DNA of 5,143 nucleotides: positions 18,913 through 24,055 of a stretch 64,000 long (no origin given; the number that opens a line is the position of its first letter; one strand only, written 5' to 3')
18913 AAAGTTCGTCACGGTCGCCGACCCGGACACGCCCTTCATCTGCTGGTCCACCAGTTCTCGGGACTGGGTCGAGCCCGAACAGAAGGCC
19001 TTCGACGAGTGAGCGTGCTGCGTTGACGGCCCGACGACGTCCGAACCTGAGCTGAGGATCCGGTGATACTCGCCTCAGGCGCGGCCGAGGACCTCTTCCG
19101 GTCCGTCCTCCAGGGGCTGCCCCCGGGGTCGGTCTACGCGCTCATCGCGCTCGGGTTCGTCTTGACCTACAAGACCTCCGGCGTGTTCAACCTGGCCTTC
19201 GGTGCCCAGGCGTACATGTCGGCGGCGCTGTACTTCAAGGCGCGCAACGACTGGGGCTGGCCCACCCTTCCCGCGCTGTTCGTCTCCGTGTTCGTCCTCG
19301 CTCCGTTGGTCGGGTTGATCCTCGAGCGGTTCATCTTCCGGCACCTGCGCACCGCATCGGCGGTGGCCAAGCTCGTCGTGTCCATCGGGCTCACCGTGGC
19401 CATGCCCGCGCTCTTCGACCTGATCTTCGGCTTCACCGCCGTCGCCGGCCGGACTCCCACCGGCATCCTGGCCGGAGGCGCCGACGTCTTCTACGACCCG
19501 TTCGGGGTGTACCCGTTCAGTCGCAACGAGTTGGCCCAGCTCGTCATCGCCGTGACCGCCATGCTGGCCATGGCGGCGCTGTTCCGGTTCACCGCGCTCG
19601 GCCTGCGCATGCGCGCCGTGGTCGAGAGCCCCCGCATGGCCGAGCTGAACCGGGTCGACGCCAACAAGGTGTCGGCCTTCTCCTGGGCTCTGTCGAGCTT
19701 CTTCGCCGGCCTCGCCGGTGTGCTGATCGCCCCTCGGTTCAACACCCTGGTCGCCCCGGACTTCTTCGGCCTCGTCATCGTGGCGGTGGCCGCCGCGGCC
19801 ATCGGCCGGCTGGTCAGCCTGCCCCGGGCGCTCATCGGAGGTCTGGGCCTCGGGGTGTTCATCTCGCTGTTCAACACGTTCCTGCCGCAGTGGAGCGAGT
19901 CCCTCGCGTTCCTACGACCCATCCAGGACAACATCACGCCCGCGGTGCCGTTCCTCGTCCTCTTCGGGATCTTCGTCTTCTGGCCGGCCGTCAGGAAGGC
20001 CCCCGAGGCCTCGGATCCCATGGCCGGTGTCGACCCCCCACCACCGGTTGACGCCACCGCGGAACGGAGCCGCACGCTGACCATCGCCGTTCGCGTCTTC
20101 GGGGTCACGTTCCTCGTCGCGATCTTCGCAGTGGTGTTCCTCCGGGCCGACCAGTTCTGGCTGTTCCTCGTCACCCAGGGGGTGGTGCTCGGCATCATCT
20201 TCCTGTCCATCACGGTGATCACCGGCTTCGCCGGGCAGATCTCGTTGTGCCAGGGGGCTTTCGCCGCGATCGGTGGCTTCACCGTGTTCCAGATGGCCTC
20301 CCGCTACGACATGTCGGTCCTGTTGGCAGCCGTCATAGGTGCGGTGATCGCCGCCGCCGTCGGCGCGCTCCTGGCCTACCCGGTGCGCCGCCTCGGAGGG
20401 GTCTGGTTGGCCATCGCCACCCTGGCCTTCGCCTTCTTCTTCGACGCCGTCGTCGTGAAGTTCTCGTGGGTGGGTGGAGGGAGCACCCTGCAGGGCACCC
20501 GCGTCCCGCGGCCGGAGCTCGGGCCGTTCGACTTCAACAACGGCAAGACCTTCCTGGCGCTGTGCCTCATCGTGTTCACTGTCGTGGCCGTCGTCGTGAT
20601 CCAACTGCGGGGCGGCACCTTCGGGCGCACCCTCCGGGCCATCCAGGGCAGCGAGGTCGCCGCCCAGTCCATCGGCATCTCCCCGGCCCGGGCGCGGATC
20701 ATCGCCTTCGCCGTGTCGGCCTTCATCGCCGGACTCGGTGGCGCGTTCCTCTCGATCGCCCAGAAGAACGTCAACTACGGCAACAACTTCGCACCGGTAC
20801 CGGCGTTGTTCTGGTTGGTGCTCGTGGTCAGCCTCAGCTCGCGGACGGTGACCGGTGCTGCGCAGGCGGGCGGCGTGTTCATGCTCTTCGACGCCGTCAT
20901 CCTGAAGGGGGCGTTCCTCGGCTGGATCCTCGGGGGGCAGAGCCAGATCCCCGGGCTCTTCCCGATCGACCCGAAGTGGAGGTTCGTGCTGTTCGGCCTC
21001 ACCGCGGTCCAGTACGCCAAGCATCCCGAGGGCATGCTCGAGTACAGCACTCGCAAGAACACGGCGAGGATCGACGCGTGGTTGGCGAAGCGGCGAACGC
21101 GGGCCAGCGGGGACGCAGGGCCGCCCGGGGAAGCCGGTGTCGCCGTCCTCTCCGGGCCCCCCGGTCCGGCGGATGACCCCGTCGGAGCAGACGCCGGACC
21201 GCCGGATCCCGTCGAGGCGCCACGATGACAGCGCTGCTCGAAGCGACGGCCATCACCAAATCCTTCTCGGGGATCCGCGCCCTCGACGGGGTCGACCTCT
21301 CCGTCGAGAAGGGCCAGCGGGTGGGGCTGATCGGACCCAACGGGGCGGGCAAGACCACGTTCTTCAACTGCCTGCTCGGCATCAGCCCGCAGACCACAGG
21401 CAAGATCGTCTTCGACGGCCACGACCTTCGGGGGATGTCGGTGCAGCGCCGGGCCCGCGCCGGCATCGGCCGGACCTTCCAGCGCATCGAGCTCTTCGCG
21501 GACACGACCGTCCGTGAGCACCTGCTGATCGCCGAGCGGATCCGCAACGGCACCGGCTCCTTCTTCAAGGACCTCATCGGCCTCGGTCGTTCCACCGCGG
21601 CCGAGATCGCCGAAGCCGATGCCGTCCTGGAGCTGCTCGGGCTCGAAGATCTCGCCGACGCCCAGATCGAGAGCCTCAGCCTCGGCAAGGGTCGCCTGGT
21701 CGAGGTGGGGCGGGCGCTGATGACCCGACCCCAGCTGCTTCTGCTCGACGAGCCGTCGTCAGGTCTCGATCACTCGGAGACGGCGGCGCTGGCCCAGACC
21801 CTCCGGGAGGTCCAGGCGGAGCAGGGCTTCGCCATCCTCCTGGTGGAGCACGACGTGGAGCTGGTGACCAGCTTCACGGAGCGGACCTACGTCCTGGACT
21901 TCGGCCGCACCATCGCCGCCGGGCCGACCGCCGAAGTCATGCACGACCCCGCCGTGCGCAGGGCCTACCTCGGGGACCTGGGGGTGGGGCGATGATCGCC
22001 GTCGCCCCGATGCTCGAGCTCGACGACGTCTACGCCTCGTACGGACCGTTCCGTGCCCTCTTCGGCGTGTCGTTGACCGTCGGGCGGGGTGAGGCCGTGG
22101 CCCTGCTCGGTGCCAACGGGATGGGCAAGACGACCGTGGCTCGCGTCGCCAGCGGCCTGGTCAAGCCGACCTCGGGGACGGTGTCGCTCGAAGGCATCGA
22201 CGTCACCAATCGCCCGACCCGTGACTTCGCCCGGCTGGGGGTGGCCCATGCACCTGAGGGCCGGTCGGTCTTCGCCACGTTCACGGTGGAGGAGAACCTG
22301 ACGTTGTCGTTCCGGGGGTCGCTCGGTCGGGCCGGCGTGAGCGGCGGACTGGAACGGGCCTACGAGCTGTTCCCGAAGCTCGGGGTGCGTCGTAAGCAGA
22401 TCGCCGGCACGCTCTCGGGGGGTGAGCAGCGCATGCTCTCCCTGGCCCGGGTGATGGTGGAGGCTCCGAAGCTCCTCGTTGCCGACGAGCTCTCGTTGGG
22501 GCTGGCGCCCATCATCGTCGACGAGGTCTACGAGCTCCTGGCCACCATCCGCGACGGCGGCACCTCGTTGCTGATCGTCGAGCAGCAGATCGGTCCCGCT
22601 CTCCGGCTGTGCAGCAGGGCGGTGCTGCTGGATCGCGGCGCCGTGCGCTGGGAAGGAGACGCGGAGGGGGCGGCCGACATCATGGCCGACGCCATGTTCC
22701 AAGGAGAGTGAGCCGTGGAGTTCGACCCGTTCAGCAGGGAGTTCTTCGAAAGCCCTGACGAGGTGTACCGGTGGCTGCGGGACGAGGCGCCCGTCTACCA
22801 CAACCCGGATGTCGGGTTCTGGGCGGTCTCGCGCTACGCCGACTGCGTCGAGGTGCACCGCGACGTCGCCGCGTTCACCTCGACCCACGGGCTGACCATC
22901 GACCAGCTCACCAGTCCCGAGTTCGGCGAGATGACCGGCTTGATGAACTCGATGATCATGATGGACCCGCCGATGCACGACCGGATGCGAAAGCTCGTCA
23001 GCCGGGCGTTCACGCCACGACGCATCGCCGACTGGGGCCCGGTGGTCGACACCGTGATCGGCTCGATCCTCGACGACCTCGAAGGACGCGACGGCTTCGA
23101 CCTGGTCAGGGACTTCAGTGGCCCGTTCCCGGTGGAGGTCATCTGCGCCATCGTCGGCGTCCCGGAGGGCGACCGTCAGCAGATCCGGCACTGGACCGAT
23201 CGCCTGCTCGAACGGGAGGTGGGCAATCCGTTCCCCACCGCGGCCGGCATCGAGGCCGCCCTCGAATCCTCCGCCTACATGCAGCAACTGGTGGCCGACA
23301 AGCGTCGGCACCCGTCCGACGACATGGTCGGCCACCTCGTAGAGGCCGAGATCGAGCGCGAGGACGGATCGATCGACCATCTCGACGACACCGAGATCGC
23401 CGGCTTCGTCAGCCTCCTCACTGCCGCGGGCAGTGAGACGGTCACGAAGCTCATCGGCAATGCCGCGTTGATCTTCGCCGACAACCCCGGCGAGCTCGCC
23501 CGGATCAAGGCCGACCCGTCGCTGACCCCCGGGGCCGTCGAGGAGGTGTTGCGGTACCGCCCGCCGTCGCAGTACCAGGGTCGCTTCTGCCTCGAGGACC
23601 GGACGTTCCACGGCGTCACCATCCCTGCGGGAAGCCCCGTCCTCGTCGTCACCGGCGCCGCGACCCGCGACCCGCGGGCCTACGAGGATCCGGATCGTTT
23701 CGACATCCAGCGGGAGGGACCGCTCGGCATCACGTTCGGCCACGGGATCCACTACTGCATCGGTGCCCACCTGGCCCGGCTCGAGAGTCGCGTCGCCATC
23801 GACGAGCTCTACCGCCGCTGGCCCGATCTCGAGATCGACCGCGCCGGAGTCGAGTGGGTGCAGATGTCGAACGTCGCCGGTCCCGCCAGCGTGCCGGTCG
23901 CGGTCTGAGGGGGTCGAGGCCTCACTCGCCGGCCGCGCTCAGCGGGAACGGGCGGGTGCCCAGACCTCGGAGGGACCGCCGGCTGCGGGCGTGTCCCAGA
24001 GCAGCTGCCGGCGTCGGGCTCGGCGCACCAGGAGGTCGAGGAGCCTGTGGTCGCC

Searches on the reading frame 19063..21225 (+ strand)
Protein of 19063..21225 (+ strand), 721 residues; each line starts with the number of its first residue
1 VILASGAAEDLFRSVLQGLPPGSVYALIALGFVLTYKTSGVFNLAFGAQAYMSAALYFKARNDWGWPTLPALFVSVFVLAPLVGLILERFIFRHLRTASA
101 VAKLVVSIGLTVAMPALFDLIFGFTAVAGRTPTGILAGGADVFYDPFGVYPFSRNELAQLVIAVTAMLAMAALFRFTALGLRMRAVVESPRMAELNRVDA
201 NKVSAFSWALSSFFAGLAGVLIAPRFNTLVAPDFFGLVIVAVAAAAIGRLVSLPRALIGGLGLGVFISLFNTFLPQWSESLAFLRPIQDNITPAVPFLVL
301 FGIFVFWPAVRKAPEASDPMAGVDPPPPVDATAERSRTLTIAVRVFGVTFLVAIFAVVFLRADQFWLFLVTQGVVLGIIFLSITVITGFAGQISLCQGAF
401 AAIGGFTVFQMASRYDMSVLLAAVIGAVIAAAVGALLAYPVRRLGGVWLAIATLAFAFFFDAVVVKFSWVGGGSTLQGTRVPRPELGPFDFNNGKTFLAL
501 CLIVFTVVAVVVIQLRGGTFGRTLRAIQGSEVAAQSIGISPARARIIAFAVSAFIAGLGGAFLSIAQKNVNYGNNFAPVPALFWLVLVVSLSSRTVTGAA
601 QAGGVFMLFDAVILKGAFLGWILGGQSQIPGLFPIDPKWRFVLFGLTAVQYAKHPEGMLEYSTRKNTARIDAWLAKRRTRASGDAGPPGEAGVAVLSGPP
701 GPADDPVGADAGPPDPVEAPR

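Call 17: search_protein_families(library=pfam, proteins=[window:19063-21225:+], max_evalue=0.00001)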
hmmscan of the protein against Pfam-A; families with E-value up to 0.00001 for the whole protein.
window:19063-21225:+ (721 aa): 1 family
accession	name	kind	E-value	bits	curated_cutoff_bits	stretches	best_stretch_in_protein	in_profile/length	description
PF02653.21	BPD_transp_2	-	1.7e-52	178.7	26.8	2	17-281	4-260/269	Branched-chain amino acid transport system / permease component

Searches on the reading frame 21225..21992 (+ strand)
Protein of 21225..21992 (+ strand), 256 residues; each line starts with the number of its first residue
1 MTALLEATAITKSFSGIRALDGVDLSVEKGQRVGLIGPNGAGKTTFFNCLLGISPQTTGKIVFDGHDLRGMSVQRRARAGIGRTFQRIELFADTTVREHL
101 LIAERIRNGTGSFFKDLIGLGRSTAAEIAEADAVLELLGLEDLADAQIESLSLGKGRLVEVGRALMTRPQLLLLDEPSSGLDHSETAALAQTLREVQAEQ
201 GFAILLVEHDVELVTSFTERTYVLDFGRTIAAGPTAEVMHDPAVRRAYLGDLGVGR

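Call 17: search_protein_families(library=pfam, proteins=[window:21225-21992:+], max_evalue=0.00001)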
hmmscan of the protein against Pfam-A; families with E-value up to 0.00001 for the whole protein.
window:21225-21992:+ (256 aa): 3 families
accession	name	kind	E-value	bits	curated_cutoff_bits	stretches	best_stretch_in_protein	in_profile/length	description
PF00005.33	ABC_tran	-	2.6e-31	109.5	25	1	20-178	1-136/137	ABC transporter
PF13304.12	AAA_21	-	1.7e-08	35.4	27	0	34-54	3-23/304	AAA domain, putative AbiEii toxin, Type IV TA system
PF12399.14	BCA_ABC_TP_C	-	2.1e-08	34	25.5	1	228-251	1-24/27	Branched-chain amino acid ATP-binding cassette transporter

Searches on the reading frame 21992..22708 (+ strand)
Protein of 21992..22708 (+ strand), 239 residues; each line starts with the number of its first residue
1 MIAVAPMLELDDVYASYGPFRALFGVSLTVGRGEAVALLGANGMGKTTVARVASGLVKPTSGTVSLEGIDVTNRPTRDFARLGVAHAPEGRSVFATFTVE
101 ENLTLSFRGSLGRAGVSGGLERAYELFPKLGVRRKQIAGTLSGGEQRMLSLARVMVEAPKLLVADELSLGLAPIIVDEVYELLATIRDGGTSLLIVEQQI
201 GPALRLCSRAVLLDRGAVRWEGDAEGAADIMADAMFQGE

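Call 17: search_protein_families(library=pfam, proteins=[window:21992-22708:+], max_evalue=0.00001)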
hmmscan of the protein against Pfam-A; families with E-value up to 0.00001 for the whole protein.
window:21992-22708:+ (239 aa): 1 family
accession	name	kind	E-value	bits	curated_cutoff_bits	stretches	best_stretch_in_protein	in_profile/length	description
PF00005.33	ABC_tran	-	9.8e-27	94.7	25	1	25-166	3-134/137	ABC transporter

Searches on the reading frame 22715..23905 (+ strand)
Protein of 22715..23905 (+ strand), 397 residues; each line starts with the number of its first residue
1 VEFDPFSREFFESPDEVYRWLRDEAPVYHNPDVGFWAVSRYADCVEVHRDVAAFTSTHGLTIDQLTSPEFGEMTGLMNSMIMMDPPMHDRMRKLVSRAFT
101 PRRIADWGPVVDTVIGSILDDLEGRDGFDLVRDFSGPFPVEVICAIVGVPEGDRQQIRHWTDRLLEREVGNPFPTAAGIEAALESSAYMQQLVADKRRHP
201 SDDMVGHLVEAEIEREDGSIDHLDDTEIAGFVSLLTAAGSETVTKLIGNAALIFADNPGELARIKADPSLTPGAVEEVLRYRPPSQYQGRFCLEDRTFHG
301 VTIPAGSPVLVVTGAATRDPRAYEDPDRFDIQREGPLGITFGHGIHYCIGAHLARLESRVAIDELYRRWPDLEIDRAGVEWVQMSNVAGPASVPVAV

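Call 17: search_protein_families(library=pfam, proteins=[window:22715-23905:+], max_evalue=0.00001)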
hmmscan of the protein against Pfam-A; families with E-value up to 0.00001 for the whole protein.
window:22715-23905:+ (397 aa): 1 family
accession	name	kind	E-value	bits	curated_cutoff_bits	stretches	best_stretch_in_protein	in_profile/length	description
PF00067.27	p450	-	1.8e-24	86.8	22.8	1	74-365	81-428/462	Cytochrome P450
